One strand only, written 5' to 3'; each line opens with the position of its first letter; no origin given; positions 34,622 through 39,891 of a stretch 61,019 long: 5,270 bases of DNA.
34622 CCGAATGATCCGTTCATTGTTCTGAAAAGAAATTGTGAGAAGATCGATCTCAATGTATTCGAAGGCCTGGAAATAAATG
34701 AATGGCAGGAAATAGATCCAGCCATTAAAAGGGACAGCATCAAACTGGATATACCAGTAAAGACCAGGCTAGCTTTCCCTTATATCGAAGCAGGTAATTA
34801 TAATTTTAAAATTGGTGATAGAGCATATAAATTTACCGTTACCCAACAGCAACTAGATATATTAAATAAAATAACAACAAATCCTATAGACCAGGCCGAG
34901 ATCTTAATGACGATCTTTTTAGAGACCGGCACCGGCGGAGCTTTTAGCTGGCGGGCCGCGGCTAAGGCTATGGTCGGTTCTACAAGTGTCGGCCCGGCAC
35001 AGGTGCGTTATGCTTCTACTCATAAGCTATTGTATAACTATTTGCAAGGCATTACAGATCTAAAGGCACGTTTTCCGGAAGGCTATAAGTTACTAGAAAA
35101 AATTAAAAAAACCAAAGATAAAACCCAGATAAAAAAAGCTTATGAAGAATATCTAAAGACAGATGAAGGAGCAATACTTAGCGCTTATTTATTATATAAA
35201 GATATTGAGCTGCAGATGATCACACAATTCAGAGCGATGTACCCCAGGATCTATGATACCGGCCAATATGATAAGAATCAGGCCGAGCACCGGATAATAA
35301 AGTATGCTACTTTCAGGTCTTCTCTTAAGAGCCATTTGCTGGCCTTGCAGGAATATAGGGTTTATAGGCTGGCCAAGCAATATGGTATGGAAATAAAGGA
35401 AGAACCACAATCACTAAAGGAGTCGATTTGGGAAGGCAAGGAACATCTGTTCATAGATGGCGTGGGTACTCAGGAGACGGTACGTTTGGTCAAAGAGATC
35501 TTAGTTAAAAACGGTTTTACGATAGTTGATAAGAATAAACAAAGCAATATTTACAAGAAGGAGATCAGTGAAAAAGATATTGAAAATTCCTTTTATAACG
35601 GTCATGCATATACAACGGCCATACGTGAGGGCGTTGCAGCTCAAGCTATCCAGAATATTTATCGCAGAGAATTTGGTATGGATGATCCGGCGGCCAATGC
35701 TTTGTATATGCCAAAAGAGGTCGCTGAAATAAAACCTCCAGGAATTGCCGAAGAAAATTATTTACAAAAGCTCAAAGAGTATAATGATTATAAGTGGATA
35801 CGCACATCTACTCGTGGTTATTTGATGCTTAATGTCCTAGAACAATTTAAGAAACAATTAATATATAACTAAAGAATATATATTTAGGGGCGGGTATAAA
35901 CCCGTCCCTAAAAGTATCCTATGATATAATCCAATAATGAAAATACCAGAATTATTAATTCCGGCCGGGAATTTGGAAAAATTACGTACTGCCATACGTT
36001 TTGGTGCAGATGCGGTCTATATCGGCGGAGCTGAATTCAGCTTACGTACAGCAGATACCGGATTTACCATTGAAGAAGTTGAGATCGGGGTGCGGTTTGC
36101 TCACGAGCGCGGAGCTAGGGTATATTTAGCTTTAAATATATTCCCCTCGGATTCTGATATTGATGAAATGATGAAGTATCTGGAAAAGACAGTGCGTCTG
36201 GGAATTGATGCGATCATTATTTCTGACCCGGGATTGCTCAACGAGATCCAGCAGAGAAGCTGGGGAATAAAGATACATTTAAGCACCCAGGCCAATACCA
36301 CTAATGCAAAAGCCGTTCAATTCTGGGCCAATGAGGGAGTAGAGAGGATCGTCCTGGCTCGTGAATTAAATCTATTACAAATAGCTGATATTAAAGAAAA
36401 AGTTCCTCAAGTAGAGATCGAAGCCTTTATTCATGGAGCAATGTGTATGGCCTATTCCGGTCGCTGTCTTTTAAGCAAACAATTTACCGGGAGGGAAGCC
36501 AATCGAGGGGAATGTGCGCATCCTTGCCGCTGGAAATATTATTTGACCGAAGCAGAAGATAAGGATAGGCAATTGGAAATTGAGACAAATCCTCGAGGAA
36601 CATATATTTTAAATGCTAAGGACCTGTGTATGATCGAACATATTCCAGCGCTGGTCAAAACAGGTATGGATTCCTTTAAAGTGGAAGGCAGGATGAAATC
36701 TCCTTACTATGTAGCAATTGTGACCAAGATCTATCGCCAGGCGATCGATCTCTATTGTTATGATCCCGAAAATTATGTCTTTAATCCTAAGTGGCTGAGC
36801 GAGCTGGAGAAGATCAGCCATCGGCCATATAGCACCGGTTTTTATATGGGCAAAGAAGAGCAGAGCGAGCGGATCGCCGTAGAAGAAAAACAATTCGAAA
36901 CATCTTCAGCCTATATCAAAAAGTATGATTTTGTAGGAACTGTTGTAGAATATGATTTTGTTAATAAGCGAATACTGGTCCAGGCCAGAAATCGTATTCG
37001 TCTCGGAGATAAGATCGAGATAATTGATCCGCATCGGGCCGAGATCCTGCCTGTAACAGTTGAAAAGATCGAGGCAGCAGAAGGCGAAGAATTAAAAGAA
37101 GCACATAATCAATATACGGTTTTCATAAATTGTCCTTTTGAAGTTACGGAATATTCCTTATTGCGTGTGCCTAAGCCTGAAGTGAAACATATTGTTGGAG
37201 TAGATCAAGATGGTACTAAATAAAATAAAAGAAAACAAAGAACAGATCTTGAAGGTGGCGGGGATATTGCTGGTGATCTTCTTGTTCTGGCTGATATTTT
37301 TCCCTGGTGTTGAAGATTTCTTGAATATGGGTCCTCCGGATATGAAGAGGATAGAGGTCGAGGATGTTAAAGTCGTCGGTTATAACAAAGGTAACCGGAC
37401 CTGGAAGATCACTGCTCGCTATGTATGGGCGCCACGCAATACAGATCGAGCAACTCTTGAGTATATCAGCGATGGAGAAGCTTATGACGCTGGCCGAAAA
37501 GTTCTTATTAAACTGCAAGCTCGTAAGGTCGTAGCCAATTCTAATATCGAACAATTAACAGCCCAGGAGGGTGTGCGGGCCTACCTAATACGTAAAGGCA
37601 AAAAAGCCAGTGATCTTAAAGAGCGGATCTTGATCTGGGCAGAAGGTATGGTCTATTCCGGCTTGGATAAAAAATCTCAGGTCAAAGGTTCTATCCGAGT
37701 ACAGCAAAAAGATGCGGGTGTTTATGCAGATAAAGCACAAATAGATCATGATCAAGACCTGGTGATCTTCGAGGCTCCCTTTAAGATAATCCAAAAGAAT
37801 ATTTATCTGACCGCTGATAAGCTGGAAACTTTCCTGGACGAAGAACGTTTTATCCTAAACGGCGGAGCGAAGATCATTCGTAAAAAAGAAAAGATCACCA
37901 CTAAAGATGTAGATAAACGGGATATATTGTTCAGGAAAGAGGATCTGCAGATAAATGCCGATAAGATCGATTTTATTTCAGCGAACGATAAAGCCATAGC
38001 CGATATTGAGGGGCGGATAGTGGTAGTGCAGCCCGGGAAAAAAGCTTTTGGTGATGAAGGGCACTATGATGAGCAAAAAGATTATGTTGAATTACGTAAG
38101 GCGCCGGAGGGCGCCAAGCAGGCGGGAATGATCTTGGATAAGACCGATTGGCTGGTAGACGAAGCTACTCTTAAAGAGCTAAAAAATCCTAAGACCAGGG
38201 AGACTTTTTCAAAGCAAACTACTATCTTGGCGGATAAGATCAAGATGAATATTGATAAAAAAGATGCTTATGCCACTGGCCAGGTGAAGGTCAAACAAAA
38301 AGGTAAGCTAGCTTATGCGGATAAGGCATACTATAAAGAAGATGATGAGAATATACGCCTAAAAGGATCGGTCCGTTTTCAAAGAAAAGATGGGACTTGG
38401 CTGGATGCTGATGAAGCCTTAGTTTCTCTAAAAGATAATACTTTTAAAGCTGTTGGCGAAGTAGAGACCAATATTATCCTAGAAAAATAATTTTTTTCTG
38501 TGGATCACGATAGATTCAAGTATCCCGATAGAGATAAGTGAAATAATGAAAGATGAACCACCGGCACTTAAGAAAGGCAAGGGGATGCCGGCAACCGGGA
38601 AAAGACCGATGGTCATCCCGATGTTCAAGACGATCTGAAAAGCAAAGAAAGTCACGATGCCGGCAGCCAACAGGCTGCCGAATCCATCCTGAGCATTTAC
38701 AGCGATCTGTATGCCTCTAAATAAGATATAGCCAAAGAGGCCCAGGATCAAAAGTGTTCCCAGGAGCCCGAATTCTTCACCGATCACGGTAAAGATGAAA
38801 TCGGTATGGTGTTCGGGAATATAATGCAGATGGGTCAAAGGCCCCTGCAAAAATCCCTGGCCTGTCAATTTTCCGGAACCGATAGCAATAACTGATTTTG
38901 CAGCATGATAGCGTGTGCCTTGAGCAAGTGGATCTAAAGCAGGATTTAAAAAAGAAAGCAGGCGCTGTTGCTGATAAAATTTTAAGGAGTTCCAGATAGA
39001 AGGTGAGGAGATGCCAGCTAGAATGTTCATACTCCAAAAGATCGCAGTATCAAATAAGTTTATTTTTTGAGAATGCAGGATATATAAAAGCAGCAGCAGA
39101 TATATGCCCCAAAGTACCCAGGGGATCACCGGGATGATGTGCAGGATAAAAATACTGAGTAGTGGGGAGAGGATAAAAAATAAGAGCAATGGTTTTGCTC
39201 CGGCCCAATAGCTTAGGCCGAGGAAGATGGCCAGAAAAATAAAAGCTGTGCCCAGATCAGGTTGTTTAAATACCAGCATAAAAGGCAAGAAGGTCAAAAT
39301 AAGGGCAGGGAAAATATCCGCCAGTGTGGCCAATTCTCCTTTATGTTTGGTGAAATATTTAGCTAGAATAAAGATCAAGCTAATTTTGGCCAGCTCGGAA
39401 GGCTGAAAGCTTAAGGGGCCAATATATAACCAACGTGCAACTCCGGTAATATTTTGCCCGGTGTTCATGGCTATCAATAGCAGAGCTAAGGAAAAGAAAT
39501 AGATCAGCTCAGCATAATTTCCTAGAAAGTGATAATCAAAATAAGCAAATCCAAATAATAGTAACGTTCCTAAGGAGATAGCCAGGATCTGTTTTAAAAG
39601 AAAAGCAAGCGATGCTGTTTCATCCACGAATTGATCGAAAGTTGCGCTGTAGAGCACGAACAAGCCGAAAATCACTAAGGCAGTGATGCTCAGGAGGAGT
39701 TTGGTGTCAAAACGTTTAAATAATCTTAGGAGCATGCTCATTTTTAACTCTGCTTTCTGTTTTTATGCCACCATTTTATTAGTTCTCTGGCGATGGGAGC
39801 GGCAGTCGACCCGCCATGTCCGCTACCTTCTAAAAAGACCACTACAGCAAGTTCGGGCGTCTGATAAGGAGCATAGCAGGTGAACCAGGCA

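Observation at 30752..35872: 1706-aa orphan giant protein with a novel-looking 'KLPW' tandem repeat array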

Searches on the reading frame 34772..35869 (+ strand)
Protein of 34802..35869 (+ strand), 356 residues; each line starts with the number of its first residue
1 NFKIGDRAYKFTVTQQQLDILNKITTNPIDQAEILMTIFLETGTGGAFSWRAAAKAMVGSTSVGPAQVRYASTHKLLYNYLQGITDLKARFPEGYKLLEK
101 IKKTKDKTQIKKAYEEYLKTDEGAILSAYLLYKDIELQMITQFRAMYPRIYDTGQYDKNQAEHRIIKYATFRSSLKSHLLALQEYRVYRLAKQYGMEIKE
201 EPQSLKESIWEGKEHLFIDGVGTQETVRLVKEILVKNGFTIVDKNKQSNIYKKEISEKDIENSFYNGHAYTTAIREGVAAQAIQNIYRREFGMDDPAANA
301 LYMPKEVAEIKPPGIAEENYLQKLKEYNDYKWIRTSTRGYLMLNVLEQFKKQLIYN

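Call 9: search_protein_families(library=pfam, proteins=[window:34802-35869:+], max_evalue=10)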
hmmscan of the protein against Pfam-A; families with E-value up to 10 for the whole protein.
window:34802-35869:+ (356 aa): 0 families

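Call 11: search_protein_families(library=phrogs, proteins=[window:34802-35869:+], max_evalue=1)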
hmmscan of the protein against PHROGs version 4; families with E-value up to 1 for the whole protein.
window:34802-35869:+ (356 aa): 2 families
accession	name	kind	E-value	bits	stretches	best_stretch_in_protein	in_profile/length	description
phrog_26161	-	unknown function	0.042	14.6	1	53-199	72-213/288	-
phrog_8984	-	unknown function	0.079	14.3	1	202-239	4-41/68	-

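Call 52: search_solved_structures(query=A4, max_evalue=10, show_alignments=3)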
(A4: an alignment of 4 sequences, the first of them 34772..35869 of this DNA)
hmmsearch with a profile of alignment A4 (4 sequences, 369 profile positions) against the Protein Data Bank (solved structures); distinct sequences matched with E-value up to 10: 2.
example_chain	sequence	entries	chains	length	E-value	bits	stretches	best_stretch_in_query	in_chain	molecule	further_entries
9vnq_A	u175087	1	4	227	0.29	13.3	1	208-298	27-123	Non-homologous end joining protein Ku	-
4gqm_A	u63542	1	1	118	0.63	12.2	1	268-320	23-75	CT009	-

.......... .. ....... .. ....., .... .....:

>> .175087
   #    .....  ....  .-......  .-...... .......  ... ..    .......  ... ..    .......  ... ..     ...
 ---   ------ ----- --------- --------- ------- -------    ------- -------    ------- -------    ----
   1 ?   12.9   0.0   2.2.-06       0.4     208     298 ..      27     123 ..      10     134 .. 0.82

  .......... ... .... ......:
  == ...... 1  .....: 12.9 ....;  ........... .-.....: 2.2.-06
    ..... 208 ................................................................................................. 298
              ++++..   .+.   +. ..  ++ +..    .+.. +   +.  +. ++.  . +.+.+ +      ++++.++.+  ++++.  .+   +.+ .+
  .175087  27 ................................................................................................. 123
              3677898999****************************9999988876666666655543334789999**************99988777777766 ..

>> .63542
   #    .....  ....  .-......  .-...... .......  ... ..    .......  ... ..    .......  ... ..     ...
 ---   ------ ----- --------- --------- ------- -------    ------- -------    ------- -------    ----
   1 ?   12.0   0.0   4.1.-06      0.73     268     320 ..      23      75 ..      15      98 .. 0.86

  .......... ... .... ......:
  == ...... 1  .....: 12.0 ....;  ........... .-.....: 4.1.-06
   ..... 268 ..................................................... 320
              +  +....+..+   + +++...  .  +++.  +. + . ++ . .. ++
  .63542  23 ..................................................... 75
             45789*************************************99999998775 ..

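Call 82: search_protein_families(library=pfam, alignment_id=A4, max_evalue=10)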
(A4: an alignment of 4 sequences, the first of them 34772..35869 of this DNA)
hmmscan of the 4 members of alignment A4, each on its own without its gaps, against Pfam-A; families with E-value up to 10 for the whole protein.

A. member 1, window:34772-35869:+ (366 aa): 0 families

B. families by the number of members that match (of 4 scanned): 1 family
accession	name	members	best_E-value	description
PF02020.24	W2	1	0.15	eIF4-gamma/eIF5/eIF2-epsilon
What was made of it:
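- There is no SLT or lysozyme Pfam hit for any of four members, even at E<=10 (call 82).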

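Call 112: search_solved_structures(query=A15, max_evalue=10, show_alignments=2)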
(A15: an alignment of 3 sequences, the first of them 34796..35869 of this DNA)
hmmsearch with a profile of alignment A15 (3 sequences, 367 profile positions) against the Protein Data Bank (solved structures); distinct sequences matched with E-value up to 10: 0.

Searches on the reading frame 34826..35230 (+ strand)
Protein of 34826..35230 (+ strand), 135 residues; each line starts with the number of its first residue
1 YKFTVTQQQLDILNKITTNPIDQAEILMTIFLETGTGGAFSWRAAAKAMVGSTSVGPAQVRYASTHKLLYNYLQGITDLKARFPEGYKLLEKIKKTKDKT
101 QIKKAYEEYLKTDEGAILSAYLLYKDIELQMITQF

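Call 61: find_related_loci(query=A8, collection=metagenome_contigs, flank=10000)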
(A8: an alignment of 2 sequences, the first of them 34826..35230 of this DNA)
Query A8 (135 aa) in metagenome_contigs; peptide patterns used: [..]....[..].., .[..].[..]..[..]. (x = any residue, [..] = any of these).
600 stretches matched a pattern, but none encodes a relative of the query by tblastn (E <= 1e-3).

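Call 62: find_related_loci(query=A8, collection=viral_contigs, flank=10000)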
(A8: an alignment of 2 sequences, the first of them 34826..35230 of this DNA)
Query A8 (135 aa) in viral_contigs; peptide patterns used: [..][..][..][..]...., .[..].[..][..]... (x = any residue, [..] = any of these).
77 stretches matched a pattern, but none encodes a relative of the query by tblastn (E <= 1e-3).

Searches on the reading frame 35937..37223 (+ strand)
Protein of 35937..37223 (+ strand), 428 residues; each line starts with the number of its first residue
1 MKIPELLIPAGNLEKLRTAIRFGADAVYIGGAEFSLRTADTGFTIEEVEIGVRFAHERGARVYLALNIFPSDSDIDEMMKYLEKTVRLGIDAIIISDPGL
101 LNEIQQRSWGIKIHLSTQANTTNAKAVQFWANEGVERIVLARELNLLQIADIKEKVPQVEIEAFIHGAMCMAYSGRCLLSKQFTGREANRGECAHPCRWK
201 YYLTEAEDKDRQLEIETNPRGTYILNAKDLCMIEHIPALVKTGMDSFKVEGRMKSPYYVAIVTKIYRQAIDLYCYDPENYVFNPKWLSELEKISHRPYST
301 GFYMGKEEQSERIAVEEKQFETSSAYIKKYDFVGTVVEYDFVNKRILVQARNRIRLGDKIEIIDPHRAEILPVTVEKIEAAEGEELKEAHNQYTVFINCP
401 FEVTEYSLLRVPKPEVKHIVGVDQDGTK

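Call 5: search_protein_families(library=pfam, proteins=[window:35937-37223:+], max_evalue=0.01)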
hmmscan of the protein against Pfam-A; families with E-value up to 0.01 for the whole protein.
window:35937-37223:+ (428 aa): 2 families
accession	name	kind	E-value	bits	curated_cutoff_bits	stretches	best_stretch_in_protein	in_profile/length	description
PF01136.24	Peptidase_U32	-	5e-94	314.4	22.4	1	76-308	2-232/233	Peptidase family U32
PF16325.11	Peptidase_U32_C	-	5.2e-18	65.4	28.2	1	329-410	2-83/83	Peptidase family U32 C-terminal domain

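Call 6: search_protein_families(library=ncbifam, proteins=[window:35937-37223:+], max_evalue=0.01)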
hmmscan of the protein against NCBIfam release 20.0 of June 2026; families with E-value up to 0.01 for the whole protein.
window:35937-37223:+ (428 aa): 4 families
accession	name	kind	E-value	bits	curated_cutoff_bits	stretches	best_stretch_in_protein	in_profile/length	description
NF011996.0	PRK15452.1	equivalog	3.2e-115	385.5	534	2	1-210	2-211/449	prephenate-dependent tRNA uridine(34) hydroxylase TrhP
NF047963.1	quinone_UbiU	equivalog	2.1e-59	201.3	440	2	5-209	2-208/331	ubiquinone anaerobic biosynthesis protein UbiU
NF047965.1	quinone_UbiV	equivalog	2.7e-14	53.4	275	1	88-271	86-259/292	ubiquinone anaerobic biosynthesis protein UbiV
NF011991.0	PRK15447.1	equivalog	2.4e-13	50.2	283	1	57-253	59-250/302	U32 family peptidase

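Call 15: find_related_loci(query=window:35937-37220:+, collection=genome_contigs, flank=10000)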
Query window:35937-37220:+ (428 aa) in genome_contigs; peptide patterns used: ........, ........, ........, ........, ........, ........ (x = any residue, [..] = any of these).
599 stretches matched a pattern (row limit reached: there are more); 582 encode a relative of the query (tblastn E <= 1e-3); the best 80 are kept; 80 distinct loci.
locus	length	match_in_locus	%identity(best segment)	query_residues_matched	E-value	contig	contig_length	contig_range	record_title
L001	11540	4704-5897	54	4-410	4e-146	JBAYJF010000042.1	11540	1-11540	MAG: Candidatus Margulisiibacteriota bacterium isolate SO_2016_GW1_49 scaffold10062_OW334_2016, whole genome shotgun seq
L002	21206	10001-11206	53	4-413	1e-145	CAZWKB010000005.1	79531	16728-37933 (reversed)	MAG TPA_asm: uncultured bacterium isolate binchicken_co113_64 genome assembly, contig: NODE_340_length_79531_cov_3.53715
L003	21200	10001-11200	49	1-410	3e-133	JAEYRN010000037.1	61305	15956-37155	MAG: Bacillota bacterium isolate OH_CBB_61 k127_1650495, whole genome shotgun sequence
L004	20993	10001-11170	50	1-402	2e-132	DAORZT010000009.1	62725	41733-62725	MAG TPA_asm: Bacillota bacterium isolate AMR_MDS_1928 NODE_406_length_62725_cov_11.604978, whole genome shotgun sequence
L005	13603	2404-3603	49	1-410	4e-132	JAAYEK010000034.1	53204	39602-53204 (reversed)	MAG: Bacillota bacterium isolate AS06rmzACSIP_96 106691_AS06, whole genome shotgun sequence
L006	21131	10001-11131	52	1-386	2e-131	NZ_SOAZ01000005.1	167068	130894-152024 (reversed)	Fonticella tunisiensis strain DSM 24455 Ga0244689_105, whole genome shotgun sequence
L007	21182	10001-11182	49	1-403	7e-128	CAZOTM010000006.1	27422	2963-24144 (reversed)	MAG TPA_asm: uncultured Clostridiaceae bacterium isolate SRP090828_co4_61 genome assembly, contig: NODE_392_length_27422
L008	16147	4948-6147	48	1-410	2e-127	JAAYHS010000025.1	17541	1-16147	MAG: Bacillota bacterium isolate AS09scLD_40 32175_AS09, whole genome shotgun sequence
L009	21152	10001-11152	48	4-396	4e-127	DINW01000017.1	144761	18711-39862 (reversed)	MAG TPA_asm: Clostridium sp. UBA5530 UBA5530_contig_268, whole genome shotgun sequence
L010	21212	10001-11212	47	1-410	3e-126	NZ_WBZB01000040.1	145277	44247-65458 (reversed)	Alkaliphilus serpentinus strain LacT Alk_LacT_GGACCC_MERGED.PERFECT_contig_40, whole genome shotgun sequence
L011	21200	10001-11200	47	1-410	1e-125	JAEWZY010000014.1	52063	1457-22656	MAG: Bacillota bacterium isolate OH_SFB_226 k127_373579, whole genome shotgun sequence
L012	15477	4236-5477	47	1-420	7e-125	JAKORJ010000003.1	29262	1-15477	MAG: Bacillota bacterium isolate all_maxbin.301 k201_41615, whole genome shotgun sequence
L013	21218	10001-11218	45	1-412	2e-124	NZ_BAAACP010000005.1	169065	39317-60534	Paraclostridium tenue strain JCM 6486 sequence05, whole genome shotgun sequence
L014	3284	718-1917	46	1-410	2e-127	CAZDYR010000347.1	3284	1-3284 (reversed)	MAG TPA_asm: uncultured Smithella sp. isolate binchicken_co269_128 genome assembly, contig: NODE_31047_length_3284_cov_6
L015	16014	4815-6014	47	1-410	1e-122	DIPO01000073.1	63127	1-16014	MAG TPA_asm: Firmicutes bacterium UBA5486 UBA5486_contig_5235, whole genome shotgun sequence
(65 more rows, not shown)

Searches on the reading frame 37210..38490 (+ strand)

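Call 5: search_protein_families(library=pfam, proteins=[window:37210-38490:+], max_evalue=0.01)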
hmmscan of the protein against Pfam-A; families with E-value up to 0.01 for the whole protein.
window:37210-38490:+ (426 aa): 3 families
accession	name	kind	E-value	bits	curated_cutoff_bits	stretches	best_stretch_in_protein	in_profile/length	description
PF03968.19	LptD_N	-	1.5e-10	41.7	20.4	2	171-291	2-112/113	LptA/(LptD N-terminal domain) LPS transport protein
PF13100.11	OstA_2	-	1.1e-07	32.1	21.2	0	375-419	16-59/158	OstA-like protein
PF06835.18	LptC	-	2.5e-06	27.6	21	0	329-389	117-171/175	Lipopolysaccharide-assembly, LptC-related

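Call 6: search_protein_families(library=ncbifam, proteins=[window:37210-38490:+], max_evalue=0.01)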
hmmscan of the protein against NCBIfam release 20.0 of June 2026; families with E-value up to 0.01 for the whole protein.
window:37210-38490:+ (426 aa): 2 families
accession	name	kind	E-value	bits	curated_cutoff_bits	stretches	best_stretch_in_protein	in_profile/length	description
TIGR04409.1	LptC_YrbK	equivalog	2.8e-13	49.8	38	1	320-418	40-147/180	LPS export ABC transporter periplasmic protein LptC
TIGR03002.1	outer_YhbN_LptA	equivalog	1.1e-06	28.6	71.7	1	171-309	12-139/142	lipopolysaccharide transport periplasmic protein LptA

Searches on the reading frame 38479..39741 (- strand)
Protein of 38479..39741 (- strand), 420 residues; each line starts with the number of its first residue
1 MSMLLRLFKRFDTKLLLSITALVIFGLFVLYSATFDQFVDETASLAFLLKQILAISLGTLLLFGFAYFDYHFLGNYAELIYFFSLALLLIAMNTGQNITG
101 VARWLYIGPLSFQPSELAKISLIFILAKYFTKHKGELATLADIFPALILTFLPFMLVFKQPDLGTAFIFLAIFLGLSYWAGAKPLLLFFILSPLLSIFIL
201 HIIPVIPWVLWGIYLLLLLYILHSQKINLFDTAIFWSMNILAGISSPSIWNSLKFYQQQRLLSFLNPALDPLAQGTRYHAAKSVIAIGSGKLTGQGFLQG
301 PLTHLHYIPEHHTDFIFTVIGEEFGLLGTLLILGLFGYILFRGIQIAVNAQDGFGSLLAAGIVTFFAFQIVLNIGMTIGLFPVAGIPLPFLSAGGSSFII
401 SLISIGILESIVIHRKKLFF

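Call 5: search_protein_families(library=pfam, proteins=[window:38479-39741:-], max_evalue=0.01)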
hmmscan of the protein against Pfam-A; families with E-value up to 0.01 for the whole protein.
window:38479-39741:- (420 aa): 1 family
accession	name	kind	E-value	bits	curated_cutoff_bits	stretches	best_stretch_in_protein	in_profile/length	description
PF01098.24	FTSW_RODA_SPOVE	-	6.3e-87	292.3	26.4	1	16-416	4-355/356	Cell cycle protein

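Call 6: search_protein_families(library=ncbifam, proteins=[window:38479-39741:-], max_evalue=0.01)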
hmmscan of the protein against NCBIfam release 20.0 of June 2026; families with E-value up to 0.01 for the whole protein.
window:38479-39741:- (420 aa): 6 families
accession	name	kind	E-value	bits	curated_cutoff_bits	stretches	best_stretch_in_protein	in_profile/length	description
TIGR02210.1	rodA_shape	equivalog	1.5e-104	350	336.7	1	12-416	1-357/357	rod shape-determining protein RodA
TIGR02614.1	ftsW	equivalog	3.3e-78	263.3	337.5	2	241-411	186-353/357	putative lipid II flippase FtsW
TIGR02615.1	spoVE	exception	1.1e-67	229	448.8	2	254-411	198-352/354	stage V sporulation protein E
NF008060.0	PRK10794.1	equivalog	3.1e-65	220.5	590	2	242-418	191-366/370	peptidoglycan glycosyltransferase MrdB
NF037961.1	RodA_shape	subfamily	2e-64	218.4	150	1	17-403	6-399/415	rod shape-determining protein RodA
NF008042.0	PRK10774.1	equivalog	1.4e-45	156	493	2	239-410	215-387/405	cell division protein FtsW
